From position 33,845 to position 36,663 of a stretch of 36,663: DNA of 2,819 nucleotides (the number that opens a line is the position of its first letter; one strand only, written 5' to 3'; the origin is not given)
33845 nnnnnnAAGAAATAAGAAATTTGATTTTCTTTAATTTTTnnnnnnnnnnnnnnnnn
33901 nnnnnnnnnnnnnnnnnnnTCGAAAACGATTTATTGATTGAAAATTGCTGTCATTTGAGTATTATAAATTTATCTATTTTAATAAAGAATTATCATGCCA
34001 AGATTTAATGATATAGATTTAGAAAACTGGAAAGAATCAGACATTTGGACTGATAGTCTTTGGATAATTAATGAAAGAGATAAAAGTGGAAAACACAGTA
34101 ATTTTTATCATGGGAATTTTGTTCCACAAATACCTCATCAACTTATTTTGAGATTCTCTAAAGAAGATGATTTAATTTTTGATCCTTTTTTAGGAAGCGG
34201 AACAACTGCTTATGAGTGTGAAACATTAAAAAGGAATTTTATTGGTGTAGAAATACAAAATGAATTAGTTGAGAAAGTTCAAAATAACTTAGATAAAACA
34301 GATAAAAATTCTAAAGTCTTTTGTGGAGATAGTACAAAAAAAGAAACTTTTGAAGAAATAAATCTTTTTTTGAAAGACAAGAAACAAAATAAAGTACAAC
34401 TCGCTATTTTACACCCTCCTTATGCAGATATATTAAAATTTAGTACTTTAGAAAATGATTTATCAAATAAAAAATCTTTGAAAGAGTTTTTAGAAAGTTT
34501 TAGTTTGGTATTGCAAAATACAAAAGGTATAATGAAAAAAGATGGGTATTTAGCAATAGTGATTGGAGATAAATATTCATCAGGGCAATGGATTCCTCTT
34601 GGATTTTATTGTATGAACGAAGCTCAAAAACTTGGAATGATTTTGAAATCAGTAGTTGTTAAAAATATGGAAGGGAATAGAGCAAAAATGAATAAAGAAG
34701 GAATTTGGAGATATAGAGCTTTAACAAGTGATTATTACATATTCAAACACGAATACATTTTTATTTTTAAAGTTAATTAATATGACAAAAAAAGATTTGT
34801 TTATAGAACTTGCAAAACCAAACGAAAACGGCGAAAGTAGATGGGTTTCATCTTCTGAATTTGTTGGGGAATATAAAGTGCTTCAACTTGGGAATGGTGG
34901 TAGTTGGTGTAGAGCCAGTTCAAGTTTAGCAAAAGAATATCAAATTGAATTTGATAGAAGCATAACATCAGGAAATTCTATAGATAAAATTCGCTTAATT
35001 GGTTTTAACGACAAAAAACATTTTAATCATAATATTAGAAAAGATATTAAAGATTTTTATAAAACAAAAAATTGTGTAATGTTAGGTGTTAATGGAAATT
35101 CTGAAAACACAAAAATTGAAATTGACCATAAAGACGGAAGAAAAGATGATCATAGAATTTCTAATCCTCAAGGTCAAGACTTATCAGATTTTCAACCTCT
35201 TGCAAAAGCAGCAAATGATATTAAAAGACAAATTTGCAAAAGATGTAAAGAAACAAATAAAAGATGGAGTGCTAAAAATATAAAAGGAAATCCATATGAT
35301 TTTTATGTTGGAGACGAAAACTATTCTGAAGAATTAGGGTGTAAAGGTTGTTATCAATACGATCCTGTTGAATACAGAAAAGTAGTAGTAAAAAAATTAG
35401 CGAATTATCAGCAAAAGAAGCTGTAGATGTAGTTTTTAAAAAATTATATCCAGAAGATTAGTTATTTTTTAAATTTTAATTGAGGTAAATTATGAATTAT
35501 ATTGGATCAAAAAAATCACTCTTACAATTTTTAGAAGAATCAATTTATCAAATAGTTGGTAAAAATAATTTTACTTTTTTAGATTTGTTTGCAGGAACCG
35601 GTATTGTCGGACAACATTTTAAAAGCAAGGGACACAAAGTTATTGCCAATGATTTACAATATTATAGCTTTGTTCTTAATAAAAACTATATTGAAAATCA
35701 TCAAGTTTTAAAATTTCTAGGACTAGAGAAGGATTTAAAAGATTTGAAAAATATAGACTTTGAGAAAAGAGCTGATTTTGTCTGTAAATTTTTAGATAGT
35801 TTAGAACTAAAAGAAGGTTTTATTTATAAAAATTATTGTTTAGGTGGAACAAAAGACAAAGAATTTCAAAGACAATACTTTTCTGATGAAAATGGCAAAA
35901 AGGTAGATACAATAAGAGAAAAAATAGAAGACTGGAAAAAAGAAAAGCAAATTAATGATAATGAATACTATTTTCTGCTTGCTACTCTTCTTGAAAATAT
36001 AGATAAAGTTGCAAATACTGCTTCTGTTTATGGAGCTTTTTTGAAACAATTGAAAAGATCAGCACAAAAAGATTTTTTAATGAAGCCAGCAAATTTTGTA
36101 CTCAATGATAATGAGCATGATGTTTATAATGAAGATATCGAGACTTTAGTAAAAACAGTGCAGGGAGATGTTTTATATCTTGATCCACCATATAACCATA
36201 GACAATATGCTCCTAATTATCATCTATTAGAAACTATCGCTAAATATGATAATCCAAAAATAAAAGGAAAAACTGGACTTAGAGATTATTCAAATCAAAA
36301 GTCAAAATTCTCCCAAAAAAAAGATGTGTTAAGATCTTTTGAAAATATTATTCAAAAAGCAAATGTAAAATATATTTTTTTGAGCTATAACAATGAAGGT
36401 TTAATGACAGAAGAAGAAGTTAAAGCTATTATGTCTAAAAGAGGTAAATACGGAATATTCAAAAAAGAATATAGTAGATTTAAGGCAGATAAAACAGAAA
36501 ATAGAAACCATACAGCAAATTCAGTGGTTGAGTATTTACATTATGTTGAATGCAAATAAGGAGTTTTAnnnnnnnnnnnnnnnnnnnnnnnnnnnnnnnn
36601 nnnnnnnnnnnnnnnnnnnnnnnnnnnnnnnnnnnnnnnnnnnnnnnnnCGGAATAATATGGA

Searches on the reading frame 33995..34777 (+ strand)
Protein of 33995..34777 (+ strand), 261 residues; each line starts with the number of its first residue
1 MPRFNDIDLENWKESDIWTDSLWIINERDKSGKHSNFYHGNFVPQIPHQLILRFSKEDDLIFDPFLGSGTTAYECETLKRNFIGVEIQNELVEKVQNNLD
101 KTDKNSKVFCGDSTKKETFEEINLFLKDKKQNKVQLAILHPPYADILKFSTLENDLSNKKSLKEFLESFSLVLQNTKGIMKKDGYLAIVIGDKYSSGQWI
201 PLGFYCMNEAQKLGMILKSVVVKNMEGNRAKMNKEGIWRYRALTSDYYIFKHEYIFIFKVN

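Call 59: search_protein_families(library=pfam, proteins=[window:33995-34777:+], max_evalue=0.001)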
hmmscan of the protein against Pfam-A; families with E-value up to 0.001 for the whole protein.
window:33995-34777:+ (261 aa): 3 families
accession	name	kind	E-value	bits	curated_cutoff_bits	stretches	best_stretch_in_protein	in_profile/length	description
PF01555.25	N6_N4_Mtase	-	5.2e-27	95.7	26.7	2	12-95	133-219/221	DNA methylase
PF03602.21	Cons_hypoth95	-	4.6e-05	23.6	24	1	60-164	44-144/182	Conserved hypothetical protein 95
PF01170.24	UPF0020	-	0.00034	20.8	22.3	1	56-116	27-87/197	RMKL-like, methyltransferase domain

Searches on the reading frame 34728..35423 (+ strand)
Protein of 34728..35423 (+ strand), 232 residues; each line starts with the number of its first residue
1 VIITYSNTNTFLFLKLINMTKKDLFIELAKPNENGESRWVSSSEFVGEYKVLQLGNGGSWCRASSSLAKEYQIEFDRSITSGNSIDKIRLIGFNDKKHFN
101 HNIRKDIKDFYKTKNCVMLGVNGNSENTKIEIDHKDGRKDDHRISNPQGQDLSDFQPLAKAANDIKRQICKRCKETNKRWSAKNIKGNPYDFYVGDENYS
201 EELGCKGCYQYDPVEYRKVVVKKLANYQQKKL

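Call 59: search_protein_families(library=pfam, proteins=[window:34728-35423:+], max_evalue=0.001)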
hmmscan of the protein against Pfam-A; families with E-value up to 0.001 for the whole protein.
window:34728-35423:+ (232 aa): 1 family
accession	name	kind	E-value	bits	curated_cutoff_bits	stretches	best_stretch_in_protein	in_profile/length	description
PF05315.17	ICEA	-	2.5e-114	380.7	24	1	20-226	1-207/218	ICEA Protein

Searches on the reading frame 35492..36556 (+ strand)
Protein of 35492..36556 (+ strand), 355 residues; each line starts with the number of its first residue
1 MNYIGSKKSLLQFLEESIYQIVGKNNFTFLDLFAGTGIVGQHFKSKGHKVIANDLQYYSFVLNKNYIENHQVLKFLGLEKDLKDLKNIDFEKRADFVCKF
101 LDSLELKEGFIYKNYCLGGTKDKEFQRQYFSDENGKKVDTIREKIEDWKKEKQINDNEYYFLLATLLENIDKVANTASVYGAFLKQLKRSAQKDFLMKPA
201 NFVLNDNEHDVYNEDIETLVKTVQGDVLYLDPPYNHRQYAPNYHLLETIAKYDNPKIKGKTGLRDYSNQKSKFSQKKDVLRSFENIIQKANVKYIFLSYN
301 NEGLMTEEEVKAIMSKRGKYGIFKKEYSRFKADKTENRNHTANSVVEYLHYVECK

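Call 59: search_protein_families(library=pfam, proteins=[window:35492-36556:+], max_evalue=0.001)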
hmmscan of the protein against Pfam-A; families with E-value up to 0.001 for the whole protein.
window:35492-36556:+ (355 aa): 2 families
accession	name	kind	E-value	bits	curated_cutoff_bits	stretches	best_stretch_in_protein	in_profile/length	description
PF02086.21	MethyltransfD12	-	5.7e-46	157.7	22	1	3-312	1-252/253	D12 class N6 adenine-specific DNA methyltransferase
PF03602.21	Cons_hypoth95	-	2.2e-05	24.6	24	0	213-247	97-137/182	Conserved hypothetical protein 95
